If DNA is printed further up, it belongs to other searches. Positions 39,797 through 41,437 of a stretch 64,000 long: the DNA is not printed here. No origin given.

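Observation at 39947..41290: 447-aa protein with a NERD-like nuclease core in which the canonical ExK is QxK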

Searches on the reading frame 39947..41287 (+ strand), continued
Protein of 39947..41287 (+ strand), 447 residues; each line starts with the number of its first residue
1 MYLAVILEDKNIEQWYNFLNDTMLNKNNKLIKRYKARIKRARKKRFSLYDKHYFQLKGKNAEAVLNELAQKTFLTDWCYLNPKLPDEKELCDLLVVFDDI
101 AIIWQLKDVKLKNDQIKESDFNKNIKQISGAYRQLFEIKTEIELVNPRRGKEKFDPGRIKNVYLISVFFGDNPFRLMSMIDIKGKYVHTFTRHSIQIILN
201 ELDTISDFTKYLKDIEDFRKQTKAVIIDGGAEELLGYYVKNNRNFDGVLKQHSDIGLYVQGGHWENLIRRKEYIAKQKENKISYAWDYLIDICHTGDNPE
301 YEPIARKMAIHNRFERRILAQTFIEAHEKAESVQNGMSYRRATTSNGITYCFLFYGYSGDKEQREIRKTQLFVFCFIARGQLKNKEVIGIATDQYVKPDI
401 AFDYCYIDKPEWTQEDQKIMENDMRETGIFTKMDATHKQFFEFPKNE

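Call 25: search_protein_representatives(protein=window:39947-41287:+)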
Query: 447 residues. Proteins with E-value up to 0.001 (for the whole library): 1552; up to 1e-10: 958; up to 1e-30: 163. The best 150 are listed.
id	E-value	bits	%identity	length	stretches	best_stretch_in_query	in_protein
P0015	1.2e-151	522.3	57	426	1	30-445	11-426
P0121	4.4e-97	342.5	59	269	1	179-445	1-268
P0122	9.2e-97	341.4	46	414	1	53-445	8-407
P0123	1.2e-95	337.8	44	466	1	52-444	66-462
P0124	2.0e-95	337.0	47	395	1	49-444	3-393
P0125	1.1e-94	334.6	43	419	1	50-431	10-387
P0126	7.6e-93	328.5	44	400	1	49-424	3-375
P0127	1.8e-92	327.3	45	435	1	33-433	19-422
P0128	1.2e-91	324.6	44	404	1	50-439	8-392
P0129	1.8e-91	324.0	41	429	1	34-445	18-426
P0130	1.3e-89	317.9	45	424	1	50-430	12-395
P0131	3.2e-89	316.6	44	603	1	49-446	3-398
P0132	3.7e-88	313.1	45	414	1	50-424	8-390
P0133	7.5e-85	302.2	43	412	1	54-444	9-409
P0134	1.7e-84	301.0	42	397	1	52-440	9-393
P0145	1.8e-78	281.2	39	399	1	51-445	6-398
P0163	6.2e-66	239.8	35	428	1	50-445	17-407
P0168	1.6e-59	218.7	34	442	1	47-444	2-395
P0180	1.3e-50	189.4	33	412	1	53-443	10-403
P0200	7.3e-41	157.2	32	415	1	56-445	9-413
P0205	8.6e-40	153.7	33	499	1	61-446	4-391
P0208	5.2e-39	151.1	31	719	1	61-445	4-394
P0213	5.6e-38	147.7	31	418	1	67-444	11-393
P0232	2.3e-35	139.1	30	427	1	61-444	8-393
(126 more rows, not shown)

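Call 28: fold_search(model_id=the predicted structure, library=pdb)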
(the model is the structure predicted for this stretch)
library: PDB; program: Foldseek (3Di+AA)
matches with E <= 10: 644; with E <= 0.001: 0
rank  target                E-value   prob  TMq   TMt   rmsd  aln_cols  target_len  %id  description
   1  1wpm_A                4.6e-03  0.38  0.14  0.18  17.0       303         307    8  Structure of Bacillus subtilis inorganic pyrophosphatase (released 2004-11-23)
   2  4ic1_A                5.5e-03  0.77  0.12  0.23  16.8       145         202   12  Crystal structure of SSO0001 (released 2013-01-16)
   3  4rpa_A                6.5e-03  0.28  0.14  0.18  19.8       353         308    8  Crystal structure of inorganic pyrophosphatase from Staphylococcus aureus in complex with Mn2+ (released 2015-01-21)
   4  4ic1_B                7.8e-03  0.85  0.13  0.26  16.4       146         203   12  Crystal structure of SSO0001 (released 2013-01-16)
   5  2vrt_C                9.3e-03  0.10  0.10  0.10  21.1       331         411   13  Crystal Structure of E. coli RNase E possessing M1 RNA fragments - Catalytic Domain (released 2008-07-22)
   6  2eb0_A                1.3e-02  0.18  0.14  0.17  20.2       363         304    8  Crystal structure of Methanococcus jannaschii putative family II inorganic pyrophosphatase (released 2007-08-07)
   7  2iw4_B                1.8e-02  0.23  0.14  0.18  17.2       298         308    8  CRYSTAL STRUCTURE OF BASILLUS SUBTILIS FAMILY II INORGANIC PYROPHOSPHATASE MUTANT, H98Q, IN COMPLEX WITH PNP (released 2006-11-07)
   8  2iw4_A                2.2e-02  0.18  0.13  0.18  18.0       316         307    9  CRYSTAL STRUCTURE OF BASILLUS SUBTILIS FAMILY II INORGANIC PYROPHOSPHATASE MUTANT, H98Q, IN COMPLEX WITH PNP (released 2006-11-07)
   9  4ic1_G                3.0e-02  0.44  0.12  0.23  16.1       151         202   14  Crystal structure of SSO0001 (released 2013-01-16)
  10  7fiv_B                3.6e-02  0.08  0.12  0.08  22.1       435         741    8  Crystal structure of the complex formed by Wolbachia cytoplasmic incompatibility factors CidA and CidBND1-ND2 from wPi (released 2022-04-06)
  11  1k23_C                4.5e-02  0.12  0.11  0.14  16.7       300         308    9  Inorganic Pyrophosphatase (Family II) from Bacillus subtilis (released 2001-10-31)
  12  2p14                  4.8e-02  0.85  0.21  0.45   7.1       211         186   14  Crystal structure of small subunit (R.BspD6I2) of the heterodimeric restriction endonuclease R.BspD6I (released 2008-03-11)
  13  5f6c_A                4.8e-02  0.13  0.10  0.09  19.5       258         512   15  The structure of E. coli RNase E catalytically inactive mutant with RNA bound (released 2016-12-14)
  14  4gcz_B                5.1e-02  0.08  0.09  0.10  26.9       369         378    9  Structure of a blue-light photoreceptor (released 2013-06-19)
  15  7fiw_A                5.4e-02  0.10  0.15  0.10  22.0       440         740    8  Crystal structure of the complex formed by Wolbachia cytoplasmic incompatibility factors CidAwMel(ST) and CidBND1-ND2  (released 2022-04-06)
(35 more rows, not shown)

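Call 32: search_protein_families(library=pfam, alignment_id=A2, max_evalue=1)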
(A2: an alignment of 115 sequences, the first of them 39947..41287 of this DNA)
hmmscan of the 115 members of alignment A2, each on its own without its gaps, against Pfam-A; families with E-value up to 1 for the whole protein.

A. member 1, window:39947-41287:+ (447 aa): 1 family
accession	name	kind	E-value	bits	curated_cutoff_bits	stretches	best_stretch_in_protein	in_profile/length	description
PF25198.1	Spore_GerAC_N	-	0.016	15.5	27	1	139-244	25-132/176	Spore germination protein N-terminal domain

B. families by the number of members that match (of 115 scanned): 70 families (the first 25 are shown)
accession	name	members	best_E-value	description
PF08378.17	NERD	31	0.00018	Nuclease-related domain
PF02810.21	SEC-C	14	7.8e-11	SEC-C motif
PF17175.10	MOLO1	2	0.031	Modulator of levamisole receptor-1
PF01420.25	Methylase_S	1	2.3e-39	Type I restriction modification DNA specificity domain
PF08294.17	TIM21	1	0.0048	TIM21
PF14176.11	YxiJ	1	0.01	YxiJ-like protein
PF00670.27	AdoHcyase_NAD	1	0.015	S-adenosyl-L-homocysteine hydrolase, NAD binding domain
PF14202.11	TnpW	1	0.015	Transposon-encoded protein TnpW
PF25198.1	Spore_GerAC_N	1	0.016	Spore germination protein N-terminal domain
PF08521.16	2CSK_N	1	0.026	Two-component sensor kinase N-terminal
PF06437.16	ISN1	1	0.029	IMP-specific 5'-nucleotidase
PF03673.18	UPF0128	1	0.03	Uncharacterised protein family (UPF0128)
PF03288.22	Pox_D5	1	0.03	Poxvirus D5 protein-like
PF02190.22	LON_substr_bdg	1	0.035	ATP-dependent protease La (LON) substrate-binding domain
PF18451.7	CdiA_C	1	0.038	Contact-dependent growth inhibition CdiA C-terminal domain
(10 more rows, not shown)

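Call 33: search_solved_structures(query=A2, max_evalue=10, show_alignments=3)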
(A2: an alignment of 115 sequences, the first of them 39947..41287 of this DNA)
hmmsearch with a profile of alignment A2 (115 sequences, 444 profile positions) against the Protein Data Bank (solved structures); distinct sequences matched with E-value up to 10: 1.
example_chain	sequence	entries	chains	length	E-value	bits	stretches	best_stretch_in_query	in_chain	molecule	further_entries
4d05_A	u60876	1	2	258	0.44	12.5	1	326-397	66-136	ATP-DEPENDENT DNA LIGASE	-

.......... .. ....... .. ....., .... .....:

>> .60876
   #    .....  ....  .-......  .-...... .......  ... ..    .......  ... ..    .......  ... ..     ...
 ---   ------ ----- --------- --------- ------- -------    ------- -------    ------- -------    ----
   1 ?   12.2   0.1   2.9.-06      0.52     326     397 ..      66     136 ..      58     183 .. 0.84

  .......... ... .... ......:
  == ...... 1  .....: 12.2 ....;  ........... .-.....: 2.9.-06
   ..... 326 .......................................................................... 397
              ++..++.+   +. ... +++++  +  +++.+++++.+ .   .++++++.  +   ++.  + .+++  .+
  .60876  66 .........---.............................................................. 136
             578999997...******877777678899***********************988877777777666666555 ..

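Call 34: search_protein_families(library=pfam, proteins=[P0208, P0131, P0205, P0145, P0163, P0168, P0180, P0200, P0213, P0232], max_evalue=1)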
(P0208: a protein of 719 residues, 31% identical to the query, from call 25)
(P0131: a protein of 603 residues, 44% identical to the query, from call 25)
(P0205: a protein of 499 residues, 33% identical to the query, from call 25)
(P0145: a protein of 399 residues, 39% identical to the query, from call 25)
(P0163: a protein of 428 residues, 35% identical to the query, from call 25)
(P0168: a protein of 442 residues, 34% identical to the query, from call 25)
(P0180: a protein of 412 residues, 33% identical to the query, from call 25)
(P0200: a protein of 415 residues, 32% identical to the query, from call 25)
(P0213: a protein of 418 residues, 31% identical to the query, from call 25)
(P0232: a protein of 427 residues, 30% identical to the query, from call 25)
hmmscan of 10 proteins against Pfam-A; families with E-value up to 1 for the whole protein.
P0208 (719 aa): 0 families

P0131 (603 aa): 3 families
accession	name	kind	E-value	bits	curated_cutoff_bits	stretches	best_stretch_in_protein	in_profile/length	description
PF01420.25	Methylase_S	-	2.3e-39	135.7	22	1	401-571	3-160/168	Type I restriction modification DNA specificity domain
PF22943.2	HTH_68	-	0.053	13.6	27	1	558-595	7-42/45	Putative helix-turn-helix domain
PF12363.14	Phage_TAC_12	-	0.17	12.8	26.2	0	53-96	48-90/111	Phage tail assembly chaperone protein, TAC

P0205 (499 aa): 0 families

P0145 (399 aa): 1 family
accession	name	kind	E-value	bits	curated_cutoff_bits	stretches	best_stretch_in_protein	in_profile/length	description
PF23776.1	DUF7170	-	0.17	12.4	27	1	253-285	10-41/52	Protein of unknown function (DUF7170)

P0163 (428 aa): 1 family
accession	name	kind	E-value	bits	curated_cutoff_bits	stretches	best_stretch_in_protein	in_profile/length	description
PF02060.20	ISK_Channel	-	0.18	12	22.1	1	201-250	60-108/126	Slow voltage-gated potassium channel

P0168 (442 aa): 2 families
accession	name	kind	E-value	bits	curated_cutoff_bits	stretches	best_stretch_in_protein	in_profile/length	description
PF02810.21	SEC-C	-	5.2e-09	36.2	20.4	1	424-441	1-18/19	SEC-C motif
PF19026.7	UBA_HYPK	-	0.85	9.5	27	0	146-159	3-16/41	HYPK UBA domain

P0180 (412 aa): 0 families

P0200 (415 aa): 1 family
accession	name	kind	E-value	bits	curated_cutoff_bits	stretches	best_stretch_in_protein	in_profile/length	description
PF06437.16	ISN1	-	0.029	13.7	25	1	141-207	184-251/407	IMP-specific 5'-nucleotidase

P0213 (418 aa): 2 families
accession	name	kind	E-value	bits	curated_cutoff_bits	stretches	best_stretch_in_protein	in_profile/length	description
PF02810.21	SEC-C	-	2e-08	34.4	20.4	1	401-417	2-18/19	SEC-C motif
PF08378.17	NERD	-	0.047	14.6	22.1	1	26-87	30-91/111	Nuclease-related domain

P0232 (427 aa): 2 families
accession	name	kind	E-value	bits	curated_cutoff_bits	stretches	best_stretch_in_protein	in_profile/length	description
PF02810.21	SEC-C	-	8.8e-09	35.5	20.4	1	410-426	1-17/19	SEC-C motif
PF08378.17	NERD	-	0.032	15.2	22.1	1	23-95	24-95/111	Nuclease-related domain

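Call 40: fold_search(model_id=the predicted structure, library=viral)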
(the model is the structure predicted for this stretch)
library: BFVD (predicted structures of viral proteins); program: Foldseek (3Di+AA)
matches with E <= 10: 714; with E <= 0.001: 0
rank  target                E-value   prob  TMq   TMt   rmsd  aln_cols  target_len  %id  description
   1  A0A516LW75            2.1e-03  0.54  0.15  0.23  18.8       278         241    9  (no name in the UniProt tables at hand)
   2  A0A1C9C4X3            4.0e-03  0.93  0.24  0.21  26.6       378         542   10  Uncharacterized protein [Heterosigma akashiwo virus 01]
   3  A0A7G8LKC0            5.7e-03  0.97  0.19  0.32   8.4       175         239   11  (no name in the UniProt tables at hand)
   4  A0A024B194            6.5e-03  0.25  0.11  0.15  21.4       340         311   10  Exopolyphosphatase [Bacillus phage Hakuna]
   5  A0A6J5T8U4            8.6e-03  0.25  0.15  0.13  20.7       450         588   10  Uncharacterized protein [uncultured Caudovirales phage]
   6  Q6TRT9                9.7e-03  0.35  0.15  0.21  18.7       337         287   10  ORF C287 [Sulfolobus virus Ragged Hills]
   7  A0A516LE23            1.0e-02  0.41  0.14  0.21  17.9       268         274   12  (no name in the UniProt tables at hand)
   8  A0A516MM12            1.2e-02  0.47  0.13  0.14  14.7       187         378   12  (no name in the UniProt tables at hand)
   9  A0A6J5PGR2            1.3e-02  0.38  0.14  0.21  17.9       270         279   10  Exodeoxyribonuclease 8, PDDEXK-like domain containing protein [uncultured Caudovirales phage]
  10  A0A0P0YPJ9            1.5e-02  0.41  0.19  0.17  16.8       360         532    9  (no name in the UniProt tables at hand)
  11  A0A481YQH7            1.5e-02  0.20  0.13  0.20  21.0       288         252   12  Exonuclease [Pithovirus LCDPAC02]
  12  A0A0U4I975            1.6e-02  0.75  0.14  0.31   9.1       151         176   16  (no name in the UniProt tables at hand)
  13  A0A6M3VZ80            1.9e-02  0.97  0.17  0.35  10.6       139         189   14  Putative Cas4-like nuclease [Pyrobaculum filamentous virus 2]
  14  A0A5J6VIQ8            1.9e-02  0.15  0.11  0.15  18.2       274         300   13  Uncharacterized protein [Megaviridae environmental sample]
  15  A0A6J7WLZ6            2.3e-02  0.16  0.11  0.18  20.9       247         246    8  Exodeoxyribonuclease 8, PDDEXK-like domain containing protein [uncultured Caudovirales phage]
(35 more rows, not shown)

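Call 41: search_protein_families(library=pfam, alignment_id=A3, max_evalue=0.00001)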
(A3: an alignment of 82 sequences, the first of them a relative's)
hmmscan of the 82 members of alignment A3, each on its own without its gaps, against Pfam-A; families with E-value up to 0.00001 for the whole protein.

A. member 1, L002:6344-7855:+ (504 aa): 4 families
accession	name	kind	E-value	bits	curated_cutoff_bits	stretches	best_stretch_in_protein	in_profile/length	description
PF02534.20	T4SS-DNA_transf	-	5.4e-11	42.5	20.1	0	220-385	211-379/468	Type IV secretory system Conjugative DNA transfer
PF10412.15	TrwB_AAD_bind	-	2.8e-10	40.1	20.5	1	62-358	11-288/387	Type IV secretion-system coupling protein DNA-binding domain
PF12696.13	TraG-D_C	-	1.7e-07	31.6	22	1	316-382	1-73/126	TraM recognition site of TraD and TraG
PF01935.23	DUF87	-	1.7e-06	28.8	23.2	1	66-223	23-146/220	Helicase HerA, central domain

B. families by the number of members that match (of 82 scanned): 84 families (the first 25 are shown)
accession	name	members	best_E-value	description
PF13365.12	Trypsin_2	2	1.2e-26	Trypsin-like peptidase domain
PF01935.23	DUF87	2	1.7e-23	Helicase HerA, central domain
PF00293.34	NUDIX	2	1.2e-12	NUDIX domain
PF00089.32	Trypsin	2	3.4e-09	Trypsin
PF08238.18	Sel1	1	4.3e-218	Sel1 repeat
PF07517.20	SecA_DEAD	1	1.7e-113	SecA DEAD-like domain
PF02401.23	LYTB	1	1.5e-83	LytB protein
PF21090.3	P-loop_SecA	1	1.3e-78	SecA P-loop domain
PF02738.23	MoCoBD_1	1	6.4e-78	Molybdopterin cofactor-binding domain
PF08751.17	TrwC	1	8.7e-72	TrwC relaxase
PF13614.12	AAA_31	1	1.2e-68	AAA domain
PF20256.3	MoCoBD_2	1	5.9e-67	Molybdopterin cofactor-binding domain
PF07516.18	SecA_SW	1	9.5e-61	SecA Wing and Scaffold domain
PF13604.12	AAA_30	1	6.7e-48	AAA domain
PF06475.18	Glycolipid_bind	1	2.2e-41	Putative glycolipid-binding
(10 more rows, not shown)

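Call 42: search_protein_families(library=pfam, alignment_id=A4, max_evalue=0.00001)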
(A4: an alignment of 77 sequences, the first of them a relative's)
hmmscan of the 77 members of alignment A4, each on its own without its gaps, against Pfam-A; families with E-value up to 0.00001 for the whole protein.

A. member 1, L002:10122-10973:+ (284 aa): 13 families
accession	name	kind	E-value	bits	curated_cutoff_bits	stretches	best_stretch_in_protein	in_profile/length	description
PF08241.18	Methyltransf_11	-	2.1e-26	92.8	21.2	1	75-171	1-93/95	Methyltransferase domain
PF13649.12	Methyltransf_25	-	1.4e-23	83.9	27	1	74-169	1-97/97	Methyltransferase domain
PF13847.12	Methyltransf_31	-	2.5e-20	73.1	27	1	68-173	1-109/145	Methyltransferase domain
PF08242.18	Methyltransf_12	-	5.1e-17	62.9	30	1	75-171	1-98/98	Methyltransferase domain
PF01209.24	Ubie_methyltran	-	1.1e-15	58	20.1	1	63-177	40-155/233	ubiE/COQ5 methyltransferase family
PF13489.12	Methyltransf_23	-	9.9e-12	45.3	27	1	68-171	20-114/164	Methyltransferase domain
PF02353.26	CMAS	-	1.3e-10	41.5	27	1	59-149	51-138/273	Mycolic acid cyclopropane synthetase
PF01135.25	PCMT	-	3.8e-08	33.8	20.3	1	56-137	59-141/210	Protein-L-isoaspartate(D-aspartate) O-methyltransferase (PCMT)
PF12847.13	Methyltransf_18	-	1.5e-07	31.9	27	1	67-143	11-88/151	Methyltransferase domain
PF05175.20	MTS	-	1.4e-06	28.5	23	1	58-143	19-103/170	Methyltransferase small domain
PF06325.19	PrmA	-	2.4e-06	27.7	22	1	68-171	159-256/296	Ribosomal protein L11 methyltransferase (PrmA)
PF03848.20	TehB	-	2.8e-06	27.3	20.4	1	59-170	19-129/193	Tellurite resistance protein TehB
PF01728.25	FtsJ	-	3.6e-06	27.4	24.1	1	61-142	11-95/181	FtsJ-like methyltransferase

B. families by the number of members that match (of 77 scanned): 87 families (the first 25 are shown)
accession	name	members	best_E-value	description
PF13561.12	adh_short_C2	2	9.3e-67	Enoyl-(Acyl carrier protein) reductase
PF00106.31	adh_short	2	4.9e-61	short chain dehydrogenase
PF08241.18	Methyltransf_11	2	2.1e-26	Methyltransferase domain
PF07669.17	Eco57I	2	1.1e-24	Eco57I restriction-modification methylase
PF13649.12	Methyltransf_25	2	1.4e-23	Methyltransferase domain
PF02384.22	N6_Mtase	2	3e-22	N-6 DNA Methylase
PF13847.12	Methyltransf_31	2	2.5e-20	Methyltransferase domain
PF08242.18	Methyltransf_12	2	5.1e-17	Methyltransferase domain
PF13489.12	Methyltransf_23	2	1.4e-13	Methyltransferase domain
PF13304.12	AAA_21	2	6.7e-13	AAA domain, putative AbiEii toxin, Type IV TA system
PF08659.16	KR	2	2.1e-12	KR domain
PF02463.25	SMC_N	2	1.3e-06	RecF/RecN/SMC N terminal domain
PF03848.20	TehB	2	2.8e-06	Tellurite resistance protein TehB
PF01432.26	Peptidase_M3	1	2e-123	Peptidase family M3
PF07505.17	DUF5131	1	5.4e-104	Protein of unknown function (DUF5131)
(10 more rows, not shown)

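Call 44: find_encoding_contigs(protein=P0007, flank=8000, max_places=2)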
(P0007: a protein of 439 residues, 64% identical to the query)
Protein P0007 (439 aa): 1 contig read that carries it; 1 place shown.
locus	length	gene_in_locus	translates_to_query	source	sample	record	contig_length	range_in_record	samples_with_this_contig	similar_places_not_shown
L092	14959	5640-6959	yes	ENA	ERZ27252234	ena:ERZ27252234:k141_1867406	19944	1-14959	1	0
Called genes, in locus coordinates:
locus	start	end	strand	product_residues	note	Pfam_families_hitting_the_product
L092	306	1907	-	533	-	PF02321:OEP (faint)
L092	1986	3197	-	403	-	-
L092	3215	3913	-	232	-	PF16316:DUF4956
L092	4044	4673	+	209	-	-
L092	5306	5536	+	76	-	-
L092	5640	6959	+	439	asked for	-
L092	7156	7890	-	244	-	PF06439:3keto-disac_hyd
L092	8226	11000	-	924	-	PF06452:CBM9_1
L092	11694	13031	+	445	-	PF03447:NAD_binding_3, PF00742:Homoserine_dh, PF01842:ACT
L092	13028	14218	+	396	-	PF01676:Metalloenzyme, PF10143:PhosphMutase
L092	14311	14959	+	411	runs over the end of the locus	PF00696:AA_kinase, PF01842:ACT (weak), PF13840:ACT_7, PF22468:ACT_9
